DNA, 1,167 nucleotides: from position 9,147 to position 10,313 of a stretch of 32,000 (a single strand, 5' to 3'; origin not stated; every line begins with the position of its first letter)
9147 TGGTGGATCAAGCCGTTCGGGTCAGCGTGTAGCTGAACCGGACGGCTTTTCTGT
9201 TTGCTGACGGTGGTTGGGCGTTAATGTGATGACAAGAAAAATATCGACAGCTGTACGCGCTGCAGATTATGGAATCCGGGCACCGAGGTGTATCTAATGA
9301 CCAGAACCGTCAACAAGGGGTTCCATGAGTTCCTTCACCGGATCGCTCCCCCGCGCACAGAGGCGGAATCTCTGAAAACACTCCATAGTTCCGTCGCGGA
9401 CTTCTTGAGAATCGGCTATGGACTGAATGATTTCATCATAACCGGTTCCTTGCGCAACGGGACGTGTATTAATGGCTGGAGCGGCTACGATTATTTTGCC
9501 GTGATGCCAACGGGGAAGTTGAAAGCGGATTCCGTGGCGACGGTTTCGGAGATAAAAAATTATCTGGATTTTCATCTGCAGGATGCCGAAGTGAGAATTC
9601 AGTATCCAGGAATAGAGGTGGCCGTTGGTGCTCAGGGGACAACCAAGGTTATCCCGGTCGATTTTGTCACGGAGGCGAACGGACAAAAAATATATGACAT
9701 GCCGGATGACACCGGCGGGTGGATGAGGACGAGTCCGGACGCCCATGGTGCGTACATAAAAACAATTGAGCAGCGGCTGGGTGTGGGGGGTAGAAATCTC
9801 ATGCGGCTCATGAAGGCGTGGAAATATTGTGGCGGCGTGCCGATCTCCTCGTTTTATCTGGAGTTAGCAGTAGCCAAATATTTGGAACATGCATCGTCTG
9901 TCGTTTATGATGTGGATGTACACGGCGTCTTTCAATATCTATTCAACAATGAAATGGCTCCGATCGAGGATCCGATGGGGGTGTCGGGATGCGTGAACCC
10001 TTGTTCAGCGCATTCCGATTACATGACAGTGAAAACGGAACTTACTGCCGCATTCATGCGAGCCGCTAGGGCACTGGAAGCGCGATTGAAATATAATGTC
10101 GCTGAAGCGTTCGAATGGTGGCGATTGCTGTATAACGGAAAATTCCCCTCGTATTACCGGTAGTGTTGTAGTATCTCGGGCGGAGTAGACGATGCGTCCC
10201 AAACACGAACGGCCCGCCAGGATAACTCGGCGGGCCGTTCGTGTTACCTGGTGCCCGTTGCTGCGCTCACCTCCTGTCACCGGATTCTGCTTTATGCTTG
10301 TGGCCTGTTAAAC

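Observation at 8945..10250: Low-GC insert inside the nif cluster encoding an orphan CD-NTase/SMODS-like nucleotidyltransferase with an incomplete catalytic motif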

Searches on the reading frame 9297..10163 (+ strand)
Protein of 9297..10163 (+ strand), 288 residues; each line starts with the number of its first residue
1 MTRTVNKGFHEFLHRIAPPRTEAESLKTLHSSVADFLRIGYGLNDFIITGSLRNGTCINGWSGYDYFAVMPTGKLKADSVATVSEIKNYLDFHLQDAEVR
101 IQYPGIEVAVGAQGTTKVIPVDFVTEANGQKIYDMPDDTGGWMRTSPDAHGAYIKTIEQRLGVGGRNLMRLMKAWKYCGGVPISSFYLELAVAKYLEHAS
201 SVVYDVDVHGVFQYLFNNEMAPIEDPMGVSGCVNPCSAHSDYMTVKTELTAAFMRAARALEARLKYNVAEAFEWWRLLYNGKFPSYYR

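Call 4: search_protein_families(library=pfam, proteins=[window:9297-10163:+], max_evalue=1)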
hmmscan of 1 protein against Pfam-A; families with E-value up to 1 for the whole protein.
window:9297-10163:+ (288 aa): 1 family
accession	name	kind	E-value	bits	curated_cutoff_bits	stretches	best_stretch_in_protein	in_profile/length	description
PF18144.7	SMODS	-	2.1e-06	28.5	26.5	1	4-155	2-161/164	Second Messenger Oligonucleotide or Dinucleotide Synthetase domain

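Call 5: search_protein_families(library=padloc, proteins=[window:9297-10163:+], max_evalue=1)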
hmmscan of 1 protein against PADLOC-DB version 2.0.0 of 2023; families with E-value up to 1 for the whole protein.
window:9297-10163:+ (288 aa): 18 families
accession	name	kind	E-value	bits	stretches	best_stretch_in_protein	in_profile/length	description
PDLC00776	Cyclase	-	2.3e-78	261.5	1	1-287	1-287/287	oligonucleotide-cyclase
PDLC00823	Cyclase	-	2.8e-35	120.3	1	1-286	1-284/285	oligonucleotide-cyclase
PDLC00809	Cyclase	-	8.8e-25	85.9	1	4-285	3-294/295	oligonucleotide-cyclase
PDLC00802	Cyclase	-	5.2e-20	69.9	1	123-286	164-331/332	oligonucleotide-cyclase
PDLC00803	Cyclase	-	3.3e-14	51.2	1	23-226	22-216/253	oligonucleotide-cyclase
PDLC00814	Cyclase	-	5e-13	47.1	1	108-284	118-291/295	oligonucleotide-cyclase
PDLC00796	Cyclase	-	5.9e-13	46.9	1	6-284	4-285/432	oligonucleotide-cyclase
PDLC00786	Cyclase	-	3.6e-11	41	1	9-285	7-293/293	oligonucleotide-cyclase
PDLC00792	Cyclase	-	5.4e-09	33.8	1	47-216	49-227/236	oligonucleotide-cyclase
PDLC00822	Cyclase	-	1.1e-08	32.9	2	5-103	3-108/375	oligonucleotide-cyclase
PDLC00818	Cyclase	-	2.2e-08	32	1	142-285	157-294/322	oligonucleotide-cyclase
PDLC00769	Cyclase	-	3.4e-08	31.2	1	24-194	26-194/261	oligonucleotide-cyclase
PDLC00805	Cyclase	-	4.4e-07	27.6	1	93-200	124-229/314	oligonucleotide-cyclase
PDLC00773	Cyclase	-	1.8e-06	25.8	1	122-284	124-295/334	oligonucleotide-cyclase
PDLC00808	Cyclase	-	5e-06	24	1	95-221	110-242/325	oligonucleotide-cyclase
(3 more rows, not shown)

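Call 6: search_protein_families(library=ncbifam, proteins=[window:9297-10163:+], max_evalue=1)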
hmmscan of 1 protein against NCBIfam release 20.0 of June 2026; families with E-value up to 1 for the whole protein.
window:9297-10163:+ (288 aa): 4 families
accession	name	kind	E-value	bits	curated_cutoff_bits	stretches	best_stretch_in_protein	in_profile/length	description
NF041117.1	CBASS_cyclase_b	equivalog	9.7e-19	68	200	1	9-278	1-273/275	CBASS oligonucleotide cyclase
NF041116.1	CBASS_cyclase_a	equivalog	5.9e-07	28.9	200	1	41-219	43-235/317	CBASS oligonucleotide cyclase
NF041078.1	cGAS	equivalog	0.018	14.2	150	1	134-268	190-318/339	CBASS cGAMP synthase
TIGR03671.1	cca_archaeal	equivalog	0.2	10.4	281.3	1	11-75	4-72/410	CCA tRNA nucleotidyltransferase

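Call 7: search_solved_structures(query=window:9297-10163:+, max_evalue=10, show_alignments=2)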
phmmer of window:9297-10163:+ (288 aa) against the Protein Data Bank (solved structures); distinct sequences matched with E-value up to 10: 6.
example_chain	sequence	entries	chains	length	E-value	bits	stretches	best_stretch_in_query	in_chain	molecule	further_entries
6p82_A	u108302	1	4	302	1.8e-10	43.9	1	4-284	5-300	Nucleotidyltransferase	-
6p8u_A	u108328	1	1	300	1.9e-10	43.8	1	4-284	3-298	Nucleotidyltransferase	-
6p8j_C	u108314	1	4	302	6.1e-10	42.1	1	4-284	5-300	Nucleotidyltransferase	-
9sa4_A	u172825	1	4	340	0.043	16.3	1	7-285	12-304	CD-NTase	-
9sa5_A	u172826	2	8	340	0.062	15.8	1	93-285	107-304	CD-NTase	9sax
4bf5_A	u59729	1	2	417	0.46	13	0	134-182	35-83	ALANINE RACEMASE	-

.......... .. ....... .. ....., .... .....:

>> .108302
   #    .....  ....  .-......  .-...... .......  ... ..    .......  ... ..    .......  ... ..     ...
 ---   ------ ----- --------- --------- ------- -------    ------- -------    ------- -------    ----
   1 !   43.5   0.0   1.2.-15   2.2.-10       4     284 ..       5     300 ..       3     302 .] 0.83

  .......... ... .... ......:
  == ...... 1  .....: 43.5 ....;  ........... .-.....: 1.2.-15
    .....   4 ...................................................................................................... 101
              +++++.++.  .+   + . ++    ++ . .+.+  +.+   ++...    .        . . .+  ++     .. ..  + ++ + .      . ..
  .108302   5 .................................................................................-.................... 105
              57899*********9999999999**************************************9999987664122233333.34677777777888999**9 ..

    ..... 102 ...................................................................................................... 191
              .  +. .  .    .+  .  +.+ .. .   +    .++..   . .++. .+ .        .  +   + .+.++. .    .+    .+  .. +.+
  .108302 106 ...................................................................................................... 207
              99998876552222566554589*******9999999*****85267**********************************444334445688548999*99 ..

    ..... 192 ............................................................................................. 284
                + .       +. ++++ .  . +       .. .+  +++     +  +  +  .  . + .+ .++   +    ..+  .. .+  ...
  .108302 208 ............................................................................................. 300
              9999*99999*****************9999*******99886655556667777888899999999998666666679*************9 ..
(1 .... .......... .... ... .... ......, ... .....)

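Call 8: find_homologous_proteins(query=window:9297-10163:+)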
Query window:9297-10163:+ (288 aa): 948 proteins with E <= 0.001 among 1871 candidates; the best 120 are listed.
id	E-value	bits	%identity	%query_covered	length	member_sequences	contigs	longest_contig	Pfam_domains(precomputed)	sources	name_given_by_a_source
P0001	2.3e-191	652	97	100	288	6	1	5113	PF18144.8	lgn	-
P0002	3.7e-138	478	72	100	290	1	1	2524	-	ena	-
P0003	4.5e-135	468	71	100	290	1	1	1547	-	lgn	-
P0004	6.3e-134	464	69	100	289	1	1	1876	-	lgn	-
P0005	3.9e-133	461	70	100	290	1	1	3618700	-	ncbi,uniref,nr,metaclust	ncbi:nucleotidyltransferase family protein [Geobacter pickeringii]|uniref:Nucleotidyltransferase n=1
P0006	1.6e-108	380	59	100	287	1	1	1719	-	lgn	-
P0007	6.2e-80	287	46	100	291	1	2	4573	PF18144.8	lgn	-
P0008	8.9e-78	280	46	100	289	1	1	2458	PF18144.8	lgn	-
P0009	2.3e-77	278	46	99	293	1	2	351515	PF22600.3,PF18144.8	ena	-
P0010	7.2e-77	277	44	100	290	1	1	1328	PF18144.8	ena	-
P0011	1.4e-76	276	44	99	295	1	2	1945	PF22600.3,PF18144.8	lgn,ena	-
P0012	1.4e-76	276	42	100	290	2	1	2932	PF18144.8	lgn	-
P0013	1.9e-76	275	45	99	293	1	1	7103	PF18144.8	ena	-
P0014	2.1e-76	275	44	99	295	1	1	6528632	PF18144.8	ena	-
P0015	3.6e-76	274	45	100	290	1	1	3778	PF18144.8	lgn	-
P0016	4.5e-76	274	45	100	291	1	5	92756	PF18144.8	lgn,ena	-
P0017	5.0e-76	274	44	100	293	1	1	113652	PF18144.8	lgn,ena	-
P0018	1.1e-75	273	42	100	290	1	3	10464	PF18144.8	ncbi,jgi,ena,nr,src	ncbi:MAG TPA: hypothetical protein VEL31_02410 [Ktedonobacteraceae bacterium]|nr:hypothetical protei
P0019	1.5e-75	272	44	100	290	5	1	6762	PF18144.8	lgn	-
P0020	3.6e-75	271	43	100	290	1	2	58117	PF18144.8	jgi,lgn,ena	jgi:hypothetical protein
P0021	4.1e-75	271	43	100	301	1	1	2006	PF18144.8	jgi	jgi:hypothetical protein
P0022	4.1e-75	271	43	100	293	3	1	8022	PF18144.8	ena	-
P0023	5.5e-75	270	44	100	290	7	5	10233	PF18144.8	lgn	-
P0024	5.9e-75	270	43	99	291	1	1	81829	PF18144.8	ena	-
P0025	6.5e-75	270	44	99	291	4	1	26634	PF18144.8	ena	-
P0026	7.3e-75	270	43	100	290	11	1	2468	PF18144.8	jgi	-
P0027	1.4e-74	269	43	100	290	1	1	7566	PF18144.8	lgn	-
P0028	2.1e-74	269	44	99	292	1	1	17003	PF18144.8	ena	-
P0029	2.1e-74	268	44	99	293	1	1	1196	PF18144.8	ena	-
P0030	2.6e-74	268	44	99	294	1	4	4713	PF22600.3,PF18144.8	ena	-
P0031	3.1e-74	268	43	100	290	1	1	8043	PF18144.8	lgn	-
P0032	3.5e-74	268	43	100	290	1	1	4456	PF18144.8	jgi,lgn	jgi:hypothetical protein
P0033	4.6e-74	267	44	99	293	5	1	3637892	PF22600.3,PF18144.8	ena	-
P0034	6.5e-74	267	42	99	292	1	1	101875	PF22600.3,PF18144.8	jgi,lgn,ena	-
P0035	7.6e-74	267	42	100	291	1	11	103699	PF18144.8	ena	-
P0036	1.1e-73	266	43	100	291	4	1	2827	PF18144.8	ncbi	-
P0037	1.1e-73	266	43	100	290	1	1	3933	PF22600.3,PF18144.8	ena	-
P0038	1.4e-73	266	42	99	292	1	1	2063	PF22600.3,PF18144.8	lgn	-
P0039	1.6e-73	266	42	100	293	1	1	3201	PF18144.8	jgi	jgi:hypothetical protein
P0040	2.0e-73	265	43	100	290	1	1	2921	PF18144.8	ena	-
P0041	2.1e-73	265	42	99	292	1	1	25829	PF22600.3,PF18144.8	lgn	-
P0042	2.1e-73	265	41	100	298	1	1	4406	PF18144.8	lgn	-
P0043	2.4e-73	265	43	100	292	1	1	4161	PF18144.8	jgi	jgi:SMODS domain-containing protein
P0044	2.5e-73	265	43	99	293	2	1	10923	PF18144.8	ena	-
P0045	2.7e-73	265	42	100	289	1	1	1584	PF18144.8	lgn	-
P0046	2.8e-73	265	43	100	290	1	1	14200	PF18144.8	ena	-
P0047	3.8e-73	264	44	99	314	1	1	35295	PF22600.3,PF18144.8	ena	-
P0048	4.6e-73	264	44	100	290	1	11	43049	PF18144.8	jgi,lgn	jgi:hypothetical protein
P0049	4.7e-73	264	42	100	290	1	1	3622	PF18144.8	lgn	-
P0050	5.3e-73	264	44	99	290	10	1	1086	PF18144.8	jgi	-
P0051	7.2e-73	263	43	100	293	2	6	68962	PF18144.8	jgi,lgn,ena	jgi:hypothetical protein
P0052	7.3e-73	263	43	100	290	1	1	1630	PF18144.8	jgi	jgi:hypothetical protein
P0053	7.7e-73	263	41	100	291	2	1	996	PF18144.8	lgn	-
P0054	8.0e-73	263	44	100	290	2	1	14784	PF22600.3,PF18144.8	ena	-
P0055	8.3e-73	263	43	100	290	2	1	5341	PF18144.8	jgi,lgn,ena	-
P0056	8.4e-73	263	43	99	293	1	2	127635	PF18144.8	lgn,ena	-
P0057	9.2e-73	263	43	100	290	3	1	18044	PF18144.8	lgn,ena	-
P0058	1.1e-72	263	42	100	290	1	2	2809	PF18144.8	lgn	-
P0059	1.1e-72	263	41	100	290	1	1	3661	PF18144.8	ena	-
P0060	1.4e-72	263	44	99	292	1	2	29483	PF18144.8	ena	-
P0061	1.4e-72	262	44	99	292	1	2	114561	PF18144.8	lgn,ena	-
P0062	1.5e-72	262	44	99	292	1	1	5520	PF18144.8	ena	-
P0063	1.5e-72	262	43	100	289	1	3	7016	PF22600.3,PF18144.8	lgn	-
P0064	1.6e-72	262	41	100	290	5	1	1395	PF22600.3,PF18144.8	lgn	-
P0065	1.7e-72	262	42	100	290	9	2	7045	PF18144.8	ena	-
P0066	1.8e-72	262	42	100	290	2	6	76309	PF18144.8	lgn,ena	-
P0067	2.0e-72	262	42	99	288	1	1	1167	PF18144.8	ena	-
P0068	2.0e-72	262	42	100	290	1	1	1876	PF18144.8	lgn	-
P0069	2.0e-72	262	43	100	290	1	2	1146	PF22600.3,PF18144.8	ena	-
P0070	2.0e-72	262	43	100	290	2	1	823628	PF22600.3,PF18144.8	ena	-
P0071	2.1e-72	262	43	100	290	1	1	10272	PF18144.8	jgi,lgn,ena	-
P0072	2.2e-72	262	43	99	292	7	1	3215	PF18144.8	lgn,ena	-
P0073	2.4e-72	262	44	99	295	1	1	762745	PF18144.8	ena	-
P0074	2.5e-72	262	41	100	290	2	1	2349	PF18144.8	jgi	jgi:hypothetical protein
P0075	3.2e-72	261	42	100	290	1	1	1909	PF18144.8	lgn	-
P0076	3.4e-72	261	44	100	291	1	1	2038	PF18144.8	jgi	jgi:hypothetical protein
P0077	3.5e-72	261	40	100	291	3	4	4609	PF18144.8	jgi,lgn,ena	-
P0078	3.6e-72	261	41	100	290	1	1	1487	PF22600.3,PF18144.8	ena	-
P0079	4.7e-72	261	41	100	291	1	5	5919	PF22600.3,PF18144.8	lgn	-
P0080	4.9e-72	261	42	100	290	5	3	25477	PF18144.8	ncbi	-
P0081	4.9e-72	261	43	99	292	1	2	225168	PF18144.8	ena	-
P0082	5.2e-72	261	42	100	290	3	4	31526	PF22600.3,PF18144.8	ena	-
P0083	5.6e-72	261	41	100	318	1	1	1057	PF18144.8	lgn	-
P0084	7.2e-72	260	41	99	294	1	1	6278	PF18144.8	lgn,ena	-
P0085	7.7e-72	260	42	99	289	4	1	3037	PF22600.3,PF18144.8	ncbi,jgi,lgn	jgi:Second Messenger Oligonucleotide or Dinucleotide Synthetase domain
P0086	8.4e-72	260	41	100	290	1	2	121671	PF18144.8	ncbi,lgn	-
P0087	1.1e-71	260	40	100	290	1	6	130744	PF18144.8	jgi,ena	-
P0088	1.2e-71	259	41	100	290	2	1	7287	PF18144.8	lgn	-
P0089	1.3e-71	259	43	100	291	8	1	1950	PF18144.8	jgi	jgi:hypothetical protein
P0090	1.3e-71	259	41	100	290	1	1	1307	PF18144.8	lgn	-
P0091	1.3e-71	259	40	100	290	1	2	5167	PF18144.8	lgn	-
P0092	1.3e-71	259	41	100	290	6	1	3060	PF18144.8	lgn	-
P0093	1.4e-71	259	40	100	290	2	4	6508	PF18144.8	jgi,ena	-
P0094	1.5e-71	259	41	100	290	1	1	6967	PF18144.8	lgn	-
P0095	1.5e-71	259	43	100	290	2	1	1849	PF18144.8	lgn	-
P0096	1.6e-71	259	42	100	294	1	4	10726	PF18144.8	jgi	jgi:hypothetical protein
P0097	1.9e-71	259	43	100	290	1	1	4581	PF18144.8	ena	-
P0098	1.9e-71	259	44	100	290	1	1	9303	PF18144.8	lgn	-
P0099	2.0e-71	259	43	99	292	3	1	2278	PF18144.8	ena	-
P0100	2.3e-71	259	43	99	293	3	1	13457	PF22600.3,PF18144.8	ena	-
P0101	2.5e-71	258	44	100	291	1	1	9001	PF18144.8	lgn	-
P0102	2.5e-71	258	43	100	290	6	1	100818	PF22600.3,PF18144.8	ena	-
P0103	2.7e-71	258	43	100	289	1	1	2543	PF22600.3,PF18144.8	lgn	-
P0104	3.0e-71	258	40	100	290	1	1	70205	PF18144.8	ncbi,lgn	-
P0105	3.3e-71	258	41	100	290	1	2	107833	PF18144.8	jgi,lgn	jgi:hypothetical protein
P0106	3.8e-71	258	41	100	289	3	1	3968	PF18144.8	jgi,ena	-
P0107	3.8e-71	258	42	99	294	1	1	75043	PF18144.8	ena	-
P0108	3.9e-71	258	41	100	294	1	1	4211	PF18144.8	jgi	-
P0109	3.9e-71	258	43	99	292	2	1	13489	PF18144.8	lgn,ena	-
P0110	4.6e-71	258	41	100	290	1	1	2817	PF18144.8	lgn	-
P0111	4.9e-71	257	42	100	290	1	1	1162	PF22600.3,PF18144.8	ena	-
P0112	5.0e-71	257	42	100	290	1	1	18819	PF18144.8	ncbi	-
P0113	5.2e-71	257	41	100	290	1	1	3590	PF18144.8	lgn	-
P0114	5.5e-71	257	43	100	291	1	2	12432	PF18144.8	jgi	jgi:hypothetical protein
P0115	5.8e-71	257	42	100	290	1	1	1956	PF18144.8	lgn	-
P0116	5.8e-71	257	41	99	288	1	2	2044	PF18144.8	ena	-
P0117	6.1e-71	257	42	100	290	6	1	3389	PF18144.8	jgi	jgi:hypothetical protein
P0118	6.6e-71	257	42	100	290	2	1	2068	PF18144.8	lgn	-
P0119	6.7e-71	257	42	100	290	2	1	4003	PF18144.8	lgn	-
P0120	7.0e-71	257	41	100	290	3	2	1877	PF18144.8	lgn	-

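Call 12: find_encoding_contigs(protein=P0005, flank=8000, max_places=3)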
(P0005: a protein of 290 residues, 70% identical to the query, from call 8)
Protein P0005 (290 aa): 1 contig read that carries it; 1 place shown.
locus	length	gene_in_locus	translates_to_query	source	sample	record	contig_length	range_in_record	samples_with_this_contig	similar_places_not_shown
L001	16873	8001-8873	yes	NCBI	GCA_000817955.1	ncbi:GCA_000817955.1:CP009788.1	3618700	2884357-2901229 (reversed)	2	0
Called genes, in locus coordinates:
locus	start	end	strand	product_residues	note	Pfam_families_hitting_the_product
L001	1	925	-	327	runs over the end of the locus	PF25917:BSH_RND (weak), PF25973:BSH_CzcB, PF25984:BSH_YknX (faint), PF25881:HH_YBHG, PF25954:Beta-barrel_RND_2, PF25990:Beta-barrel_YknX, PF26002:Beta-barrel_AprE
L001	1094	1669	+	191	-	PF00072:Response_reg, PF03861:ANTAR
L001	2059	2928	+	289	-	PF00142:Fer4_NifH, PF01656:CbiA, PF02374:ArsA_ATPase (weak), PF10609:ParA (faint), PF13614:AAA_31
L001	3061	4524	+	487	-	PF00148:Oxidored_nitro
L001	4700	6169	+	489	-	PF00148:Oxidored_nitro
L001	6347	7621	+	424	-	-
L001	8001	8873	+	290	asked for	-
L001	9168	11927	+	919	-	PF00148:Oxidored_nitro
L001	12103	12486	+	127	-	PF02579:Nitro_FeMo-Co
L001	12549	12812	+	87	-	PF00037:Fer4 (faint), PF12797:Fer4_2 (faint), PF12837:Fer4_6 (weak), PF13237:Fer4_10 (weak), PF14697:Fer4_21 (weak), PF12838:Fer4_7, PF13187:Fer4_9 (weak)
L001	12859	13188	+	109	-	PF02579:Nitro_FeMo-Co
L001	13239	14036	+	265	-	PF07357:DRAT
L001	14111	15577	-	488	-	PF13435:Cytochrome_C554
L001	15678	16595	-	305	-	PF03747:ADP_ribosyl_GH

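Call 13: find_encoding_contigs(protein=P0001, flank=8000, max_places=3)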
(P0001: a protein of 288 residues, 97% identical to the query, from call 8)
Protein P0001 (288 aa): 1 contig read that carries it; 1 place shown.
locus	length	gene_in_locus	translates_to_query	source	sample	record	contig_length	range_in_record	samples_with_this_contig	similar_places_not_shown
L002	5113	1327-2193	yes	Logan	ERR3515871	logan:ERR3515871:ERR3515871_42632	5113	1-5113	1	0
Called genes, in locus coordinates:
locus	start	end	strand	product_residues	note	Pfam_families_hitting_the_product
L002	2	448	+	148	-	?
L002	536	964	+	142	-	PF00254:FKBP_C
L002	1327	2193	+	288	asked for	PF18144:SMODS (weak)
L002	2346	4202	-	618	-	PF08448:PAS_4 (faint), PF00989:PAS, PF13188:PAS_8, PF13426:PAS_9, PF08447:PAS_3, PF00512:HisKA, PF02518:HATPase_c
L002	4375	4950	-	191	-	PF00210:Ferritin, PF02915:Rubrerythrin, PF23458:DUF7130, PF21349:RUBY_RBDX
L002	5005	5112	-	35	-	?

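Call 14: find_encoding_contigs(protein=P0014, flank=6000, max_places=3)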
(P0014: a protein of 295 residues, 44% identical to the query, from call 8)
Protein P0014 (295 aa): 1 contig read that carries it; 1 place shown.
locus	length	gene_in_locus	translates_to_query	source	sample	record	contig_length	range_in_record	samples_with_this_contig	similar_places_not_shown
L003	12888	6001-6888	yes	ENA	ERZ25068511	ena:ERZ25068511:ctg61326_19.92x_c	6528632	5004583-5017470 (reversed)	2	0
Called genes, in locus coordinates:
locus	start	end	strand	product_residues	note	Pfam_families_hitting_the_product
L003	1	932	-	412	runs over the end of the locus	PF13378:MR_MLE_C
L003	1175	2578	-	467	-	PF02310:B12-binding, PF04055:Radical_SAM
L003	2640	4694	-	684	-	PF00488:MutS_V, PF20297:MSSS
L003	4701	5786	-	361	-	PF00155:Aminotran_1_2, PF00266:Aminotran_5 (faint)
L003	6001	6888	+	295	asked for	PF18144:SMODS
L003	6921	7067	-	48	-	-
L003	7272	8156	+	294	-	PF18144:SMODS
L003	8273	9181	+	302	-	PF18159:S_4TM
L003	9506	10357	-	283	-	-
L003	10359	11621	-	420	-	PF01420:Methylase_S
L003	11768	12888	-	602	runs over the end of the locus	PF13588:HSDR_N_2, PF02384:N6_Mtase, PF01170:UPF0020, PF20473:MmeI_Mtase (weak), PF07669:Eco57I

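Call 16: search_protein_families(library=pfam, proteins=[L001:6347-7621:+, L003:7272-8156:+, L003:8273-9181:+], max_evalue=1)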
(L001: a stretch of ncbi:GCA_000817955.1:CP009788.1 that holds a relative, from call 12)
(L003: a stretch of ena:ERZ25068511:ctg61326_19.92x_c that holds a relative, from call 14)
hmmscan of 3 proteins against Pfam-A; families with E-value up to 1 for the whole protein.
L001:6347-7621:+ (424 aa): 0 families

L003:7272-8156:+ (294 aa): 2 families
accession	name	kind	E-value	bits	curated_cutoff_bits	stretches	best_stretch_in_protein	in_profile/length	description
PF18144.7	SMODS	-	1.7e-10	41.8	26.5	1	5-159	2-160/164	Second Messenger Oligonucleotide or Dinucleotide Synthetase domain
PF22600.2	MTPAP-like_central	-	0.00011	22.8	27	1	8-92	3-88/139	Poly(A) RNA polymerase, mitochondrial-like, central palm domain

L003:8273-9181:+ (302 aa): 9 families
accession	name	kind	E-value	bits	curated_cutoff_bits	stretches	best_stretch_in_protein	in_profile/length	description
PF18159.6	S_4TM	-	2.8e-97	326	26.9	1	2-290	1-289/291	SMODS-associating 4TM effector domain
PF07690.21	MFS_1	-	0.015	14.7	33.4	1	35-187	132-215/347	Major Facilitator Superfamily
PF03390.20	2HCT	-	0.032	13.3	26.2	1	166-205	121-160/415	2-hydroxycarboxylate transporter family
PF18186.6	SLATT_4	-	0.034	14.3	27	1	172-237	33-98/165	SMODS and SLOG-associating 2TM effector domain family 4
PF03186.18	CobD_Cbib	-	0.043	13.5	34.4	1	158-224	30-105/282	CobD/Cbib protein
PF11447.13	DUF3201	-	0.092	12.7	25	1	251-292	100-141/153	Protein of unknown function (DUF3201)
PF13829.11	DUF4191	-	0.15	11.9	30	0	162-208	16-62/219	Domain of unknown function (DUF4191)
PF14131.11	DUF4298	-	0.21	12.1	27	0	111-136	14-39/87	Domain of unknown function (DUF4298)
PF00487.30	FA_desaturase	-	0.23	11.6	29.7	1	160-220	126-186/253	Fatty acid desaturase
